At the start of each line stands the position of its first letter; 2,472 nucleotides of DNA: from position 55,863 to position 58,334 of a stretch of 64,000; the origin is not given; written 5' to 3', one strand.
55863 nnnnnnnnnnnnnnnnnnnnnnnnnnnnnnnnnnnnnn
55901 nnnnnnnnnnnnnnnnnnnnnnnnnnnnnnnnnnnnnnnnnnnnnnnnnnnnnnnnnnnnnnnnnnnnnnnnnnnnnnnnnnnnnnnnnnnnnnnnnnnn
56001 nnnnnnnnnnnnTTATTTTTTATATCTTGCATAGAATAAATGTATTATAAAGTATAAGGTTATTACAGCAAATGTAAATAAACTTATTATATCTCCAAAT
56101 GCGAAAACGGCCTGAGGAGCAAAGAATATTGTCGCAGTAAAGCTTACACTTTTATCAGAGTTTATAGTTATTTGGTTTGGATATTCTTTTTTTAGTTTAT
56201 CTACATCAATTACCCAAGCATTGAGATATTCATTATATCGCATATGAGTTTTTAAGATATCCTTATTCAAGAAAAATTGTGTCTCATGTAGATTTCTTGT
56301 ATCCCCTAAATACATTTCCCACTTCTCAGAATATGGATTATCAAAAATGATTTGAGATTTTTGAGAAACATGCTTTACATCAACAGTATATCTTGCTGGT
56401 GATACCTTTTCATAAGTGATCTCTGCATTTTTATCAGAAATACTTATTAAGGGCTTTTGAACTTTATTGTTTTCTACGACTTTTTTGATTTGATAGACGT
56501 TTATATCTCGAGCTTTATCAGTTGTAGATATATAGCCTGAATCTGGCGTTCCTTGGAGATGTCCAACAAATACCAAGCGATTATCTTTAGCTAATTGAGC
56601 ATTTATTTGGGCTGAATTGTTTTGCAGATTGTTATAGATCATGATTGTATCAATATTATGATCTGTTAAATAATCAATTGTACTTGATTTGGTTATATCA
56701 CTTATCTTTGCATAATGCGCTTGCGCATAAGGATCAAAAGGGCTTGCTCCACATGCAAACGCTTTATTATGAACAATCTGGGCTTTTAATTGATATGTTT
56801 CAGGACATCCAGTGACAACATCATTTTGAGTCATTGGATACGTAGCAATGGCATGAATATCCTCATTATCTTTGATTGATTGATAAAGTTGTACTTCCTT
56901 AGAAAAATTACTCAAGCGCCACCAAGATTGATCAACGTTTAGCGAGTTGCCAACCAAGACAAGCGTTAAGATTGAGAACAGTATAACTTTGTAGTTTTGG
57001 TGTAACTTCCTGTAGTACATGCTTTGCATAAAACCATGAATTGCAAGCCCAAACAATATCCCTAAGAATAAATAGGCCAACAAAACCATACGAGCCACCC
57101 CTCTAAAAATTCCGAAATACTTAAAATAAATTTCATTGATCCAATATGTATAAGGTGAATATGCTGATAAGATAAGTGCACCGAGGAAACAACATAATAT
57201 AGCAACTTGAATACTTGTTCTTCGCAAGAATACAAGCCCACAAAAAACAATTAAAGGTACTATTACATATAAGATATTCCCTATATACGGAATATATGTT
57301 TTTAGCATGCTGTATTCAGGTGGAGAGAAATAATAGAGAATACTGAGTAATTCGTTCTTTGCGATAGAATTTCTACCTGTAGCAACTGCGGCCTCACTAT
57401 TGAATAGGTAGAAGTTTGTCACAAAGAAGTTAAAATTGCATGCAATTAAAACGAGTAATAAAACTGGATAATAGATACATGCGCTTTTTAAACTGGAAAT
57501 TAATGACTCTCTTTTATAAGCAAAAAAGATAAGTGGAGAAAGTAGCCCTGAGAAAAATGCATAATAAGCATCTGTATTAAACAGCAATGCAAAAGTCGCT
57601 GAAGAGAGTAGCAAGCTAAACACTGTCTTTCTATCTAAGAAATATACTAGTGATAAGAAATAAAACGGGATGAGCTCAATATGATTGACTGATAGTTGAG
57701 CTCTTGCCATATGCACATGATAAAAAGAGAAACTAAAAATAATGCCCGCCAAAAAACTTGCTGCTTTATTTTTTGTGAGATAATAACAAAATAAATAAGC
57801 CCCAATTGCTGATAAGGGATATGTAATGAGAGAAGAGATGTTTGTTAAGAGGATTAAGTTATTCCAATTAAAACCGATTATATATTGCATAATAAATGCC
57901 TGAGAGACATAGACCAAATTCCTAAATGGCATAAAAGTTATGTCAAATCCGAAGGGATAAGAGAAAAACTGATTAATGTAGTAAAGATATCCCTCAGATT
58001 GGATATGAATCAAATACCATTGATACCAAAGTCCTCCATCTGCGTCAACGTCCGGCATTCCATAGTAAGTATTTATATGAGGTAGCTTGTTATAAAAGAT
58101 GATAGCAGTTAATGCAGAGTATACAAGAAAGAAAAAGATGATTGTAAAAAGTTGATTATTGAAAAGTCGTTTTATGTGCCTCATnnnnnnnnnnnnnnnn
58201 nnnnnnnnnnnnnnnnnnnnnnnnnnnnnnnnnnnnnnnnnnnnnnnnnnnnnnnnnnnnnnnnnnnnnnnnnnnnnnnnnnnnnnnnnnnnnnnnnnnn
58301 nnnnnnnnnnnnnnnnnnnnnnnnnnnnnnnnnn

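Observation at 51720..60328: Family of three paralogous ~720 aa membrane proteins (two tandem, one split) with YfhO/GT-C-like architecture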

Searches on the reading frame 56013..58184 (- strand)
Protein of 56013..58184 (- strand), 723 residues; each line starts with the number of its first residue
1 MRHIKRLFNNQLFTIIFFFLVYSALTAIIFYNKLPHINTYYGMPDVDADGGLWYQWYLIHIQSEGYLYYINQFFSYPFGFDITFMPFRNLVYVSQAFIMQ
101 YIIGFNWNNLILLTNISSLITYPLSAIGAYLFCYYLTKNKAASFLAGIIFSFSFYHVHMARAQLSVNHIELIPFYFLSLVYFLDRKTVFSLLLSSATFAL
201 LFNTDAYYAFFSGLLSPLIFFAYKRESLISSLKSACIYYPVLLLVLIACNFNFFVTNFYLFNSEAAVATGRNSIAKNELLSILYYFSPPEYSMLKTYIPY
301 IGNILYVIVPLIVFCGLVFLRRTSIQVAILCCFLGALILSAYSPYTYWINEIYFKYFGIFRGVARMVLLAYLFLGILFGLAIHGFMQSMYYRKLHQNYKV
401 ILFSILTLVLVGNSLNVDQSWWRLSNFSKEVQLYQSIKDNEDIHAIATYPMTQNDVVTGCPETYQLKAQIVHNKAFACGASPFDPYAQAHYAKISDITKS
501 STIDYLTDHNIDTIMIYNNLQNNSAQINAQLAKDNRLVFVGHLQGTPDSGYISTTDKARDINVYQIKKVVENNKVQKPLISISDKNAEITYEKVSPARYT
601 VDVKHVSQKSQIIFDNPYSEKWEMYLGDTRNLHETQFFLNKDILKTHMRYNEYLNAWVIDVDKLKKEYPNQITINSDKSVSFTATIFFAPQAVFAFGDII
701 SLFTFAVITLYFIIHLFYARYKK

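Call 6: search_protein_families(library=pfam, proteins=[window:56013-58184:-], max_evalue=1)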
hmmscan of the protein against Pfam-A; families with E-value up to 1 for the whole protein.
window:56013-58184:- (723 aa): 0 families

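Call 8: search_protein_families(library=ncbifam, proteins=[window:56013-58184:-], max_evalue=1)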
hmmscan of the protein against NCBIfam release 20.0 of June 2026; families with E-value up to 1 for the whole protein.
window:56013-58184:- (723 aa): 0 families

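Call 10: find_homologous_proteins(query=window:56013-58184:-)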
Query window:56013-58184:- (723 aa): 27 proteins with E <= 0.001 among 8000 candidates.
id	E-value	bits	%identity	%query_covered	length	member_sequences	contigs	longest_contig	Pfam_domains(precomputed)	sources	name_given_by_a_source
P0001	0.0e+0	1530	100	94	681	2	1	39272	-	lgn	-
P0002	5.4e-291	986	62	96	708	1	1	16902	PF10131.16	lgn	-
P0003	1.9e-281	954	59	100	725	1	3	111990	-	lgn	-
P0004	1.1e-261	889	55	98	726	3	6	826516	-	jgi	jgi:hypothetical protein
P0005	2.2e-239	815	51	97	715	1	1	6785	-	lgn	-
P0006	5.6e-221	754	49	99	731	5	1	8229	-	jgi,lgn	-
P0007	3.9e-210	719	47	96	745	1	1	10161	-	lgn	-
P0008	1.3e-209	717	47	100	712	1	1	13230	-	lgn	-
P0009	1.5e-201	690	47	98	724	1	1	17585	-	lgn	-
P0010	1.3e-194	667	45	96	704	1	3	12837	-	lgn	-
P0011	2.4e-189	650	45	97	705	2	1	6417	-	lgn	-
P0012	8.3e-188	645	45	95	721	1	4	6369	PF20176.4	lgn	-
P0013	2.2e-187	643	44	99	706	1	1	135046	-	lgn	-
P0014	6.8e-187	642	46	97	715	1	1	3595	-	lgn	-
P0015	3.7e-186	639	45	96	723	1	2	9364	-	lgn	-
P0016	6.0e-184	632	45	99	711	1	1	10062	PF10131.16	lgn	-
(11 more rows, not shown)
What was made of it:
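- On PTPS_related (Pfam PF10131, GT-C clan): Precomputed hits exist on P0002 and P0016 (call 10).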

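Call 11: search_solved_structures(query=window:56013-58184:-, max_evalue=10)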
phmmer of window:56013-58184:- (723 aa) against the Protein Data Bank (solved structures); distinct sequences matched with E-value up to 10: 0.

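Call 13: search_solved_structures(query=A1, max_evalue=10, show_alignments=2)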
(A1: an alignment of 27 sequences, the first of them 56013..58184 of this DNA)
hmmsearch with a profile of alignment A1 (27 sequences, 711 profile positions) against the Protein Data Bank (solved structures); distinct sequences matched with E-value up to 10: 1.
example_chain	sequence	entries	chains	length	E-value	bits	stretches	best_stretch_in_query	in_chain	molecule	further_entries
3dnp_A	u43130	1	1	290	0.39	12.5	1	499-571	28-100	Stress response protein yhaX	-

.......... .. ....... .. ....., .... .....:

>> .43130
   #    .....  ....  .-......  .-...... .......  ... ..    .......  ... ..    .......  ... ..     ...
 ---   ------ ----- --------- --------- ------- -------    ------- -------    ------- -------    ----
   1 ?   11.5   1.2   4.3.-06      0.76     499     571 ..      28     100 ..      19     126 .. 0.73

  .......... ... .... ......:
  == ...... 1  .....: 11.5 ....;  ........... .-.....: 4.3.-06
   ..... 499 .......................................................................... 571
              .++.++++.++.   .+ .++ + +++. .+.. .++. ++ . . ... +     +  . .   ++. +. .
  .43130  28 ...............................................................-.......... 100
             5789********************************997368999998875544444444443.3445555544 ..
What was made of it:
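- No curated sequence model (Pfam, NCBIfam) and no PDB sequence reaches significance for A, B or C (calls 6, 8, 11, 13).
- Tried and rejected: phmmer and profile searches of the A family against PDB sequences: nothing relevant (calls 11, 13).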

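Call 17: search_protein_families(library=pfam, alignment_id=A1, max_evalue=0.1)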
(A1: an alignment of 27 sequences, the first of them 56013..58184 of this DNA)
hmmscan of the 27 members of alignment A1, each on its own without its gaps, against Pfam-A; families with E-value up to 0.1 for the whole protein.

A. member 1, window:56013-58184:- (723 aa): 0 families

B. families by the number of members that match (of 27 scanned): 4 families
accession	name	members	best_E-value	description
PF10131.15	PTPS_related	3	1.9e-05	6-pyruvoyl-tetrahydropterin synthase related domain; membrane protein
PF18916.5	Lycopene_cyc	1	0.012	Lycopene cyclase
PF22954.2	DUF7027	1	0.016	Domain of unknown function (DUF7027)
PF24966.2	Ig_TR130_2nd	1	0.079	TR130 second Ig-like domain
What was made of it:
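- On PTPS_related (Pfam PF10131, GT-C clan): 3 of 27 members hit, best E 1.9e-5 (call 17).
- PF10131 at 1.9e-5 in a family member (call 17).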

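Call 26: predict_structure(alignment_id=A1)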
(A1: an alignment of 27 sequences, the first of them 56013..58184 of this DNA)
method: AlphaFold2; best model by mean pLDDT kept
length: 723 residues; sequences in the alignment: 27
mean_pLDDT: 87.8   pTM: 0.86
mean pLDDT of the five models: 87.8, 87.1, 86.8, 85.9, 83.4
residues with pLDDT >= 90: 371; 70-90: 303; 50-70: 48; < 50: 1
segments of 3 or more residues with pLDDT < 50: none
pLDDT, mean of each block of 10 residues (from residue 1): 76 93 94 85 70 87 86 86 69 88 90 87 95 96 96 85 64 96 95 96 90 93 89 94 95 77 63 73 85 87 87 89 87 94 86 77 87 96 91 89 92 85 84 94 92 62 86 87 82 88 93 94 93 96 89 86 96 88 93 94 94 93 90 83 85 93 91 91 93 89 94 93 78
secondary structure, 60 per line:
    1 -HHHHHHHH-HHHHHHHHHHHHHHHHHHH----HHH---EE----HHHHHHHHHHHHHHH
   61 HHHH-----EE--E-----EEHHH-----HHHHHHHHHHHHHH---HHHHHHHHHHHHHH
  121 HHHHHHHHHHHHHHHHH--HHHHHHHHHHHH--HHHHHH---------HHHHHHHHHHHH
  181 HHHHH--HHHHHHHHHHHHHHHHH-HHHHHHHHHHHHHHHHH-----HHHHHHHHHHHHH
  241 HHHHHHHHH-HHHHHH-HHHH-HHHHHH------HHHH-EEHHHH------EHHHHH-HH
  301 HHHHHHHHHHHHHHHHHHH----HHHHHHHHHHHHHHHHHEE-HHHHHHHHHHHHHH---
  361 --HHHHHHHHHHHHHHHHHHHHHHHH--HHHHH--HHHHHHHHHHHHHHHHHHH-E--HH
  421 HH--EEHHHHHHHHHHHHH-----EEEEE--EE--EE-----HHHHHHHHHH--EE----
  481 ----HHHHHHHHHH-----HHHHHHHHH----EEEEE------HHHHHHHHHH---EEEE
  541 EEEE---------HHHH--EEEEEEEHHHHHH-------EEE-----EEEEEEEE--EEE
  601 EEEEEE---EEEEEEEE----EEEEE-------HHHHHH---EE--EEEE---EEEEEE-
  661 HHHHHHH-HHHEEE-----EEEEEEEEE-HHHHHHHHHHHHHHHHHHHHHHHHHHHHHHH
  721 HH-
elements in order (helices of 4 or more, strands of 3 or more residues): H2-9 H11-29 H46-64 H90-103 H107-137 H140-151 H154-159 H169-185 H188-204 H206-222 H228-249 H251-256 H258-261 H263-268 H275-278 H282-285 H293-297 H299-319 H324-340 H344-357 H363-386 H389-393 H396-414 H419-422 H427-439 E445-449 H463-472 H485-494 H500-508 E513-517 H524-533 E537-544 H554-557 E560-566 H567-572 E580-582 E588-595 E598-606 E610-617 E622-626 H634-639 E647-650 E654-659 H661-667 E672-674 E680-688 H690-722
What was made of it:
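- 56013..58184 (-): A: 723-aa GT-C-fold membrane protein. It has 11 TM helices, a helical first outer loop, a 275-aa exported alpha/beta plus beta-sandwich domain, and a terminal TM anchor. AF2 pLDDT 87.8, pTM 0.86 (call 26).
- On GT-C fold superfamily: Loop 30-106 of A carries helices 46-64 and 90-103 (call 26).
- AF2 model of A has pLDDT 87.8 and pTM 0.86 (call 26).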

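Call 28: search_protein_representatives(alignment_id=A1)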
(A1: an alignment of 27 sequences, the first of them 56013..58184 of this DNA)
Query: 27 sequences, 711 profile positions. Proteins with E-value up to 0.001 (for the whole library): 2950; up to 1e-10: 429; up to 1e-30: 63. The best 150 are listed.
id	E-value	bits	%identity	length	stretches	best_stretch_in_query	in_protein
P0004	0.0e+00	1076.6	-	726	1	4-709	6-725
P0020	1.6e-288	975.8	-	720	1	2-705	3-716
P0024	1.0e-283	959.9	-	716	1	6-709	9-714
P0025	1.8e-281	952.4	-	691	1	9-707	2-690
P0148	9.0e-281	950.1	-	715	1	5-710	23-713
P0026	5.3e-269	911.2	-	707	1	6-708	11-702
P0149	1.4e-255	866.8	-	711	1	4-703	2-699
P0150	1.4e-246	837.1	-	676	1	43-704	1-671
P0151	6.9e-212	722.4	-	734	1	9-706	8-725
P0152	1.4e-194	665.2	-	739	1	7-704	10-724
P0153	6.0e-194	663.1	-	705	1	9-706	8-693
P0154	4.7e-190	650.2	-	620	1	11-573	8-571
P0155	4.4e-179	614.0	-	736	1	9-707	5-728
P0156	4.8e-172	590.7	-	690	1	12-699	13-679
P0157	2.5e-169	581.7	-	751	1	9-705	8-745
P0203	1.8e-34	135.9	-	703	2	16-264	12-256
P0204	7.5e-33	130.6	-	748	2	9-228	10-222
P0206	7.3e-30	120.7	-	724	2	10-261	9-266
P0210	1.5e-28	116.3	-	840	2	20-248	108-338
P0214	1.2e-27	113.4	-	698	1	47-523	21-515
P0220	4.5e-26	108.2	-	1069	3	4-252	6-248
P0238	1.1e-21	93.7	-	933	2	15-548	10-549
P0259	1.5e-19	86.6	-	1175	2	47-224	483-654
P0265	2.9e-19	85.7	-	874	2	10-543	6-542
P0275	2.4e-18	82.6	-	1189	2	7-222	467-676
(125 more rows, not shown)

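Call 29: search_protein_families(library=pfam, proteins=[P0203, P0204, P0206, P0210, P0214, P0220, P0238, P0259, P0265, P0275], max_evalue=0.001)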
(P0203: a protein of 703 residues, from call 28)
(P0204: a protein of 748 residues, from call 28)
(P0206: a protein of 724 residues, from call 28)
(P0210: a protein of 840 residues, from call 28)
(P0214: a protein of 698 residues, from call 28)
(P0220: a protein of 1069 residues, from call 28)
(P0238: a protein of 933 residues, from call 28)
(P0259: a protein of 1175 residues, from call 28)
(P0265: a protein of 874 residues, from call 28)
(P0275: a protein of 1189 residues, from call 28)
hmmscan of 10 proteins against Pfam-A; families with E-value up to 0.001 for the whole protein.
P0203 (703 aa): 0 families

P0204 (748 aa): 0 families

P0206 (724 aa): 1 family
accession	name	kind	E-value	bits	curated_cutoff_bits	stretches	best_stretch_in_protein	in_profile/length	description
PF09586.16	YfhO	-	0.0006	18.7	28.5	1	116-263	94-238/835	Bacterial membrane protein YfhO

P0210 (840 aa): 1 family
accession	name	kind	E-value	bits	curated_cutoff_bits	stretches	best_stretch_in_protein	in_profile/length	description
PF09586.16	YfhO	-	5.9e-06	25.4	28.5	1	198-553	94-439/835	Bacterial membrane protein YfhO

P0214 (698 aa): 0 families

P0220 (1069 aa): 0 families

P0238 (933 aa): 0 families

P0259 (1175 aa): 0 families

P0265 (874 aa): 1 family
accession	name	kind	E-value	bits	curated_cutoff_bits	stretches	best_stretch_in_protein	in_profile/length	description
PF25275.1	Golvesin_C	-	9.2e-05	23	31.6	1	656-734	37-111/132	Golvesin C-terminal domain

P0275 (1189 aa): 0 families
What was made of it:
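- On YfhO (Pfam PF09586): Distant relatives reach 25.4 bits at best (call 29).
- YfhO at 5.9e-6 in distant relatives (call 29).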

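Call 36: find_encoding_contigs(protein=P0003, flank=10000, max_places=2)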
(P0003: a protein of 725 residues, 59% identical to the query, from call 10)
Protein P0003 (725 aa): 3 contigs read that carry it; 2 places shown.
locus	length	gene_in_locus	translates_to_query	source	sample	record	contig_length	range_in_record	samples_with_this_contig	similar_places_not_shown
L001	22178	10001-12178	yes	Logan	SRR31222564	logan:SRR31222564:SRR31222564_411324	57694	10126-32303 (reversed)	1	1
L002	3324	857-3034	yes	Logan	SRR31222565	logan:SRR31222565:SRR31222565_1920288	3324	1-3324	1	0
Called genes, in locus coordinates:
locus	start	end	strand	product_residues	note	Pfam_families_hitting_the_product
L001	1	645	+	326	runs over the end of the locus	PF01073:3Beta_HSD, PF01370:Epimerase, PF02719:Polysacc_synt_2, PF04321:RmlD_sub_bind, PF05368:NmrA (weak), PF07993:NAD_binding_4 (faint), PF13460:NAD_binding_10, PF16363:GDP_Man_Dehyd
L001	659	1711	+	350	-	PF13439:Glyco_transf_4, PF13579:Glyco_trans_4_4 (weak), PF00534:Glycos_transf_1, PF13692:Glyco_trans_1_4, PF20706:GT4-conflict (weak)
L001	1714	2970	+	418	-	PF01943:Polysacc_synt, PF13440:Polysacc_synt_3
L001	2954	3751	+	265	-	PF00535:Glycos_transf_2, PF10111:Glyco_tranf_2_2 (weak), PF13641:Glyco_tranf_2_3 (weak)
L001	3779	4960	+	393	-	PF01041:DegT_DnrJ_EryC1, PF01053:Cys_Met_Meta_PP (weak)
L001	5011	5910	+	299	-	PF01370:Epimerase, PF16363:GDP_Man_Dehyd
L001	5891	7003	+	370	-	PF02350:Epimerase_2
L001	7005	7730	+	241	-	PF13302:Acetyltransf_3 (weak), PF00583:Acetyltransf_1, PF13673:Acetyltransf_10, PF13508:Acetyltransf_7, PF08445:FR47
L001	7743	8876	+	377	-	PF00155:Aminotran_1_2, PF01041:DegT_DnrJ_EryC1, PF00266:Aminotran_5 (weak)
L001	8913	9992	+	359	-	PF00535:Glycos_transf_2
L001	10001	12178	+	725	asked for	-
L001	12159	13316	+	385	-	PF00534:Glycos_transf_1, PF13692:Glyco_trans_1_4, PF26337:Gtf3_C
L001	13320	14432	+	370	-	-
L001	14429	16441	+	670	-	-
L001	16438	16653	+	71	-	-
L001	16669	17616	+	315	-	PF00535:Glycos_transf_2, PF10111:Glyco_tranf_2_2, PF13641:Glyco_tranf_2_3 (weak)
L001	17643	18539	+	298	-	-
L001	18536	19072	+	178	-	PF13439:Glyco_transf_4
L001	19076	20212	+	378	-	PF13439:Glyco_transf_4, PF20706:GT4-conflict, PF00534:Glycos_transf_1, PF13692:Glyco_trans_1_4, PF13524:Glyco_trans_1_2 (weak)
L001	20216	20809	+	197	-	PF00132:Hexapep, PF14602:Hexapep_2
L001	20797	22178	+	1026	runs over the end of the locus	PF04932:Wzy_C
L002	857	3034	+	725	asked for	-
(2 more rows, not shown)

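Call 37: find_encoding_contigs(protein=P0004, flank=10000, max_places=2)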
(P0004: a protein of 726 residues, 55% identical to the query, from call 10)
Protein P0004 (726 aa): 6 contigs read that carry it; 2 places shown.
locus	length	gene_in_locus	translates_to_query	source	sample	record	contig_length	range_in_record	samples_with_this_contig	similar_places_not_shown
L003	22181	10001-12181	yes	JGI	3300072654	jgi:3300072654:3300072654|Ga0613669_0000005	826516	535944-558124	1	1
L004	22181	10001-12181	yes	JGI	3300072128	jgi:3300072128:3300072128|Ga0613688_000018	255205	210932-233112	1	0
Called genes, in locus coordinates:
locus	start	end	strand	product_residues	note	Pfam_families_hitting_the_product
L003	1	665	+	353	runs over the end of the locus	PF13439:Glyco_transf_4, PF13579:Glyco_trans_4_4 (weak), PF00534:Glycos_transf_1, PF13692:Glyco_trans_1_4, PF13524:Glyco_trans_1_2 (weak), PF20706:GT4-conflict (weak)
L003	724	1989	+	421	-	PF01943:Polysacc_synt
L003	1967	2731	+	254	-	PF00535:Glycos_transf_2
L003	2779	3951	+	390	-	PF01041:DegT_DnrJ_EryC1, PF01053:Cys_Met_Meta_PP (weak)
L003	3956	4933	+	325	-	PF01370:Epimerase, PF02719:Polysacc_synt_2 (weak), PF05368:NmrA (weak), PF01073:3Beta_HSD, PF13460:NAD_binding_10, PF16363:GDP_Man_Dehyd, PF07993:NAD_binding_4 (weak)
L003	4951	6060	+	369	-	PF02350:Epimerase_2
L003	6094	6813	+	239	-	PF13302:Acetyltransf_3 (faint), PF00583:Acetyltransf_1, PF13673:Acetyltransf_10, PF13508:Acetyltransf_7, PF08445:FR47 (weak)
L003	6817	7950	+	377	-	PF00155:Aminotran_1_2, PF01041:DegT_DnrJ_EryC1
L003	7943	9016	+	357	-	PF00535:Glycos_transf_2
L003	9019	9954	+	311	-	PF13641:Glyco_tranf_2_3 (faint), PF00535:Glycos_transf_2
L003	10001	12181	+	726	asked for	-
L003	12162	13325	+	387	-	PF00534:Glycos_transf_1, PF13692:Glyco_trans_1_4, PF26337:Gtf3_C (weak)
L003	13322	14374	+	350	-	-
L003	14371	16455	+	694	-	-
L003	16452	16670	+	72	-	-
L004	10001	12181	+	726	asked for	-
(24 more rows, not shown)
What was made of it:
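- Relatives carry a Wzx-type Polysacc_synt gene (calls 36, 37).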
